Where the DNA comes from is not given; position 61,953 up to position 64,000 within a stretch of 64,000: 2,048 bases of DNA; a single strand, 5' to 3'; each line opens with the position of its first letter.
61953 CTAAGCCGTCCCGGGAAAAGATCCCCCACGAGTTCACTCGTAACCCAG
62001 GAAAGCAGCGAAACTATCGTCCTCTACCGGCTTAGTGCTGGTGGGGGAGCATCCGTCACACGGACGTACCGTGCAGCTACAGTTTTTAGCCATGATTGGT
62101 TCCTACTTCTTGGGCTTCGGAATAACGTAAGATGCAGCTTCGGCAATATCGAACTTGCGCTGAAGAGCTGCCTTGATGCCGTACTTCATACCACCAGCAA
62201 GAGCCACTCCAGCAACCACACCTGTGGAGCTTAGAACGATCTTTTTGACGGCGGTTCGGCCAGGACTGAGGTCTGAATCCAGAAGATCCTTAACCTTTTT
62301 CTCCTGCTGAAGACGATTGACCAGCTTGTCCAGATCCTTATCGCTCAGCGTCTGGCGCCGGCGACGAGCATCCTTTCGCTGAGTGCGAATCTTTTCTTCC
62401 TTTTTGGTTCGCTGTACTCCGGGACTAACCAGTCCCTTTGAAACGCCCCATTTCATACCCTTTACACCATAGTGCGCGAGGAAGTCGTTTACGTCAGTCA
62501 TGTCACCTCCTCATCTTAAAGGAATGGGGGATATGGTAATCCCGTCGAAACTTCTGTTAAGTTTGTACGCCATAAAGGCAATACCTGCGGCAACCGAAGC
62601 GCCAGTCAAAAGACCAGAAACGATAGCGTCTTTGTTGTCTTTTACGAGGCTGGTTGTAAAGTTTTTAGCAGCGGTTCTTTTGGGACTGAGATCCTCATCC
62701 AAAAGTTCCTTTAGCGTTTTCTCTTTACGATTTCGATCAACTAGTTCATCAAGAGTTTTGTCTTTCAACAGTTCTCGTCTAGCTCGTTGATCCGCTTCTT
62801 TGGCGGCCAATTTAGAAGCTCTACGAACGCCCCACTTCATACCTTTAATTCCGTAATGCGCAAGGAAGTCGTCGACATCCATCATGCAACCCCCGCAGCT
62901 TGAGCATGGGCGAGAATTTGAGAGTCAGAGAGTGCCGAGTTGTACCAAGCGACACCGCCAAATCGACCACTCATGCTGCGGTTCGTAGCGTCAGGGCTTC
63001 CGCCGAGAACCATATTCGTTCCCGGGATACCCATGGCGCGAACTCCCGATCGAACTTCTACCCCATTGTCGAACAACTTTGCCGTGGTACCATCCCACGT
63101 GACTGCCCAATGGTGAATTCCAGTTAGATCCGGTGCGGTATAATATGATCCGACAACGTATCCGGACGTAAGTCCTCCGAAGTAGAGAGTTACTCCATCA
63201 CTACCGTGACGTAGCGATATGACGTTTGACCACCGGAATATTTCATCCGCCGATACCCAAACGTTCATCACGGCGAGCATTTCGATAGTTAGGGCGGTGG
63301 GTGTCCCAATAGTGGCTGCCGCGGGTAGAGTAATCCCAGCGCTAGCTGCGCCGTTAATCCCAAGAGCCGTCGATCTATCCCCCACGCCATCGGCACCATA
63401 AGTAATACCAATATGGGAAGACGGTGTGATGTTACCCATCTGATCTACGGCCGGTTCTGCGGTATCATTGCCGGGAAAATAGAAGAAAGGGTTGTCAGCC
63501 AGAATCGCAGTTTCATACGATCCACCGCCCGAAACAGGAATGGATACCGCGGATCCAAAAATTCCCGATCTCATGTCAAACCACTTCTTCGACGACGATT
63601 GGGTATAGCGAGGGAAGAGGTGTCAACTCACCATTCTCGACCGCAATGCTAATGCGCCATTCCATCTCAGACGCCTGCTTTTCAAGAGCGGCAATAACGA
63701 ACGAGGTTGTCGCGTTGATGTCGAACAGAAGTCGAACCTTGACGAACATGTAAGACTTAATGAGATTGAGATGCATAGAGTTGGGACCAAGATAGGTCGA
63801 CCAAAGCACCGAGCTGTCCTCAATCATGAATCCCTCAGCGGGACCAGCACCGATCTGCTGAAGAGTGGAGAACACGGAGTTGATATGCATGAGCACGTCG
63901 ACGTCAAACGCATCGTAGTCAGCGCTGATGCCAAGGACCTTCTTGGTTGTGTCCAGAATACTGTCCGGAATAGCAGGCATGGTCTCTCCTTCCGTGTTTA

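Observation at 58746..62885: Five paralogous small proteins flanking the terminase gene share an almost invariant N-terminus (D)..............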

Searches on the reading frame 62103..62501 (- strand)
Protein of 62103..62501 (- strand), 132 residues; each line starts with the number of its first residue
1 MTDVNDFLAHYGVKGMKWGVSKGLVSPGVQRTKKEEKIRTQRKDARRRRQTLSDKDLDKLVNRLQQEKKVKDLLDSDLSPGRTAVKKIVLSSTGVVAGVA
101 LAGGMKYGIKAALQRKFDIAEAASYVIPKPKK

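Call 3: search_protein_families(library=pfam, proteins=[window:62103-62501:-], max_evalue=0.1)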
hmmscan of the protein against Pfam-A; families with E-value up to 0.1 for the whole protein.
window:62103-62501:- (132 aa): 2 families
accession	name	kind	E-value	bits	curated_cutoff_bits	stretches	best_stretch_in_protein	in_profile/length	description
PF23847.1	DUF7211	-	4.4e-13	48.8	27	1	1-22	1-22/25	Family of unknown function (DUF7211)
PF14389.11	Lzipper-MIP1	-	0.028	15.2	32.2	1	48-80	5-36/84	Leucine-zipper of ternary complex factor MIP1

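Call 4: search_protein_families(library=phrogs, proteins=[window:62103-62501:-], max_evalue=0.01)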
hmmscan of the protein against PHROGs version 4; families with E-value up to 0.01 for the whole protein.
window:62103-62501:- (132 aa): 14 families
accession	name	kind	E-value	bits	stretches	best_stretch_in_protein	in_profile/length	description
phrog_7021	-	unknown function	1.3e-20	75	1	4-125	189-315/330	-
phrog_7502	-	unknown function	3.5e-12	47.6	1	1-100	2-88/298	-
phrog_14126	-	unknown function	4.9e-12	46.5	1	2-88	26-117/447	-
phrog_32444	-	unknown function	1.8e-10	42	2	48-98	131-180/220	-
phrog_6291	-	unknown function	2.6e-10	41.6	1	2-46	2-41/177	-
phrog_38171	-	unknown function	4.2e-08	34.1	1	2-40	3-41/227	-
phrog_24711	-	unknown function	7.8e-08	32.3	2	40-120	418-503/532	-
phrog_19428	-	unknown function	1.4e-07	32.8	1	5-73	7-75/125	-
phrog_18721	-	unknown function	1.1e-06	29.9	1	2-65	3-72/146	-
phrog_14710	-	unknown function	1.1e-06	29.7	1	1-33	1-33/193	-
phrog_17496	-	unknown function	1e-05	27.2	1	7-63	4-60/117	-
phrog_35934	-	head and packaging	1.3e-05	25.6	1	3-22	8-27/331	virion structural protein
phrog_11022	-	unknown function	2.7e-05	25.4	1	5-70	42-111/227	-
phrog_34327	-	unknown function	0.00027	21.8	1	7-66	14-68/167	-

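Call 60: predict_structure(alignment_id=A6)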
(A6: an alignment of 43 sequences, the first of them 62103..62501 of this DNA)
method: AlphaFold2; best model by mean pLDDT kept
length: 132 residues; sequences in the alignment: 43
mean_pLDDT: 66.1   pTM: 0.32
mean pLDDT of the five models: 66.1, 63.6, 63.6, 62.4, 59.9
residues with pLDDT >= 90: 19; 70-90: 27; 50-70: 68; < 50: 18
segments of 3 or more residues with pLDDT < 50: 103-107, 113-118
pLDDT, mean of each block of 10 residues (from residue 1): 58 58 62 86 90 85 91 73 57 51 48 49 54 53
secondary structure, 60 per line:
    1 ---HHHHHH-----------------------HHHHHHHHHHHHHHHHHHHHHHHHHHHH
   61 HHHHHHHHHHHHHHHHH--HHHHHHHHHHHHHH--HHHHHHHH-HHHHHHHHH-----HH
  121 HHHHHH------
elements in order: H4-9 H33-77 H80-93 H96-103 H105-113 H119-126
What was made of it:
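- On Small terminase subunit: AF2 of P4 shows no HTH (call 60).
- The size (about 125-190 aa), basic linker and long helix (call 60) fit the general TerS shape.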

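Call 70: search_protein_families(library=ncbifam, proteins=[window:62103-62501:-], max_evalue=0.01)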
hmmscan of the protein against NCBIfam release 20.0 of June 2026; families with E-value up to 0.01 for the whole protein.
window:62103-62501:- (132 aa): 0 families

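Call 77: fold_search(model_id=the predicted structure, library=viral)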
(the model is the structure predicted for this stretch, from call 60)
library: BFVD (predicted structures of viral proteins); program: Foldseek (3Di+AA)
matches with E <= 10: 3; with E <= 0.001: 0
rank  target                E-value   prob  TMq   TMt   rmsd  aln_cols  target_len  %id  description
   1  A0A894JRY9            8.9e-01  0.08  0.23  0.11  26.5       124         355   13  (no name in the UniProt tables at hand)
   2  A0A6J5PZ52            3.8e+00  0.03  0.15  0.05  23.6        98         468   20  Uncharacterized protein [uncultured Caudovirales phage]
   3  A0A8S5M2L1            5.8e+00  0.02  0.19  0.09  23.7       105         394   13  DNA pilot protein VP2 [Microviridae sp. ctCVC7]

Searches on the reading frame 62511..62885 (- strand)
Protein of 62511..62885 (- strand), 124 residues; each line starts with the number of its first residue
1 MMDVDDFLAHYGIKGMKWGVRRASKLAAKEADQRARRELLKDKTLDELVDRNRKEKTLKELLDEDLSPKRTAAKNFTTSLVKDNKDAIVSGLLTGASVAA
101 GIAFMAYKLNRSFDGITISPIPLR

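Call 3: search_protein_families(library=pfam, proteins=[window:62511-62885:-], max_evalue=0.1)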
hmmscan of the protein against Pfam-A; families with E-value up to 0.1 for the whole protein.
window:62511-62885:- (124 aa): 1 family
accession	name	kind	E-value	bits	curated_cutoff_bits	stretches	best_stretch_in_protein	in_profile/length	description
PF23847.1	DUF7211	-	1.9e-15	56.4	27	1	3-24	3-24/25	Family of unknown function (DUF7211)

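Call 4: search_protein_families(library=phrogs, proteins=[window:62511-62885:-], max_evalue=0.01)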
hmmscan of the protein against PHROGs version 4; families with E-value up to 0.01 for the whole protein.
window:62511-62885:- (124 aa): 14 families
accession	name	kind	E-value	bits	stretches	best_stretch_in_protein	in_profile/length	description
phrog_7502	-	unknown function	1.3e-13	52.2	1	1-117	2-106/298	-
phrog_7021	-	unknown function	2.1e-10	41.4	1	3-71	188-273/330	-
phrog_14126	-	unknown function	2.7e-10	40.7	1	2-84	26-125/447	-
phrog_11022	-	unknown function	7.3e-10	40.4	1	5-39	42-79/227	-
phrog_14710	-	unknown function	1.6e-09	38.9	1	1-29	1-29/193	-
phrog_38171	-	unknown function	4.9e-09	37.2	1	3-25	4-26/227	-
phrog_6291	-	unknown function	1e-08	36.4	1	2-37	2-38/177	-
phrog_18721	-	unknown function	1e-08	36.4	1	3-71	4-69/146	-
phrog_35934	-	head and packaging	2.1e-07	31.5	1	4-32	9-37/331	virion structural protein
phrog_24711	-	unknown function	2.4e-07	30.7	1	3-24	336-357/532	-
phrog_34327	-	unknown function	3.1e-07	31.3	1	7-46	14-53/167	-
phrog_17496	-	unknown function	5.7e-05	24.8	1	8-25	5-22/117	-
phrog_32444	-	unknown function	8.4e-05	23.5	1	5-25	5-26/220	-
phrog_19428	-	unknown function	0.00075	20.7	1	5-42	7-43/125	-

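Call 70: search_protein_families(library=ncbifam, proteins=[window:62511-62885:-], max_evalue=0.01)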
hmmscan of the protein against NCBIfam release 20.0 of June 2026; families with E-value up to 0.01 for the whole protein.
window:62511-62885:- (124 aa): 0 families

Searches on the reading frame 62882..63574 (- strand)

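Call 3: search_protein_families(library=pfam, proteins=[window:62882-63574:-], max_evalue=0.1)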
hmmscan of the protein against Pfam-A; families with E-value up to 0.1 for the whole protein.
window:62882-63574:- (230 aa): 1 family
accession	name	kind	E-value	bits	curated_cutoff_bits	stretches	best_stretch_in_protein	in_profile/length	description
PF13385.13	Laminin_G_3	-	3.8e-12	47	27.6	1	78-220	4-150/151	Concanavalin A-like lectin/glucanases superfamily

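Call 4: search_protein_families(library=phrogs, proteins=[window:62882-63574:-], max_evalue=0.01)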
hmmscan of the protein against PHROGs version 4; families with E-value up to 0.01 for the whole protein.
window:62882-63574:- (230 aa): 2 families
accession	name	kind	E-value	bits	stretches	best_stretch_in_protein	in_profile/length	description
phrog_8510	-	head and packaging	0.0017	17.1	1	145-220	810-893/1348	virion structural protein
phrog_8174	-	tail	0.0061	17.2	1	156-222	158-220/222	minor tail protein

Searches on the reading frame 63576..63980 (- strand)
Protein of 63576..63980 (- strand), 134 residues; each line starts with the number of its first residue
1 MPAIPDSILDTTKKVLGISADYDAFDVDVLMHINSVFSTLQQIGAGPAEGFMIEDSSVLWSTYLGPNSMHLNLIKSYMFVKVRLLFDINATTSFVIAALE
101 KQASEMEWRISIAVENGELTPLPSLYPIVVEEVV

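Call 3: search_protein_families(library=pfam, proteins=[window:63576-63980:-], max_evalue=0.1)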
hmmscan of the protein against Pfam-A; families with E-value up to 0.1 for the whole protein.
window:63576-63980:- (134 aa): 1 family
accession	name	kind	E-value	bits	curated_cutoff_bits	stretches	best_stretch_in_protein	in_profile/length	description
PF24829.1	Phage_connect_2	-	1.1e-33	116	24.3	1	8-116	1-104/105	Phage connector protein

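Call 4: search_protein_families(library=phrogs, proteins=[window:63576-63980:-], max_evalue=0.01)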
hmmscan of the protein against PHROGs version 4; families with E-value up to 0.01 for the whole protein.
window:63576-63980:- (134 aa): 1 family
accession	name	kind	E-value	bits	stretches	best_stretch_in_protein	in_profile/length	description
phrog_4247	-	head and packaging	1.8e-42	144.9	1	5-118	4-115/121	virion structural protein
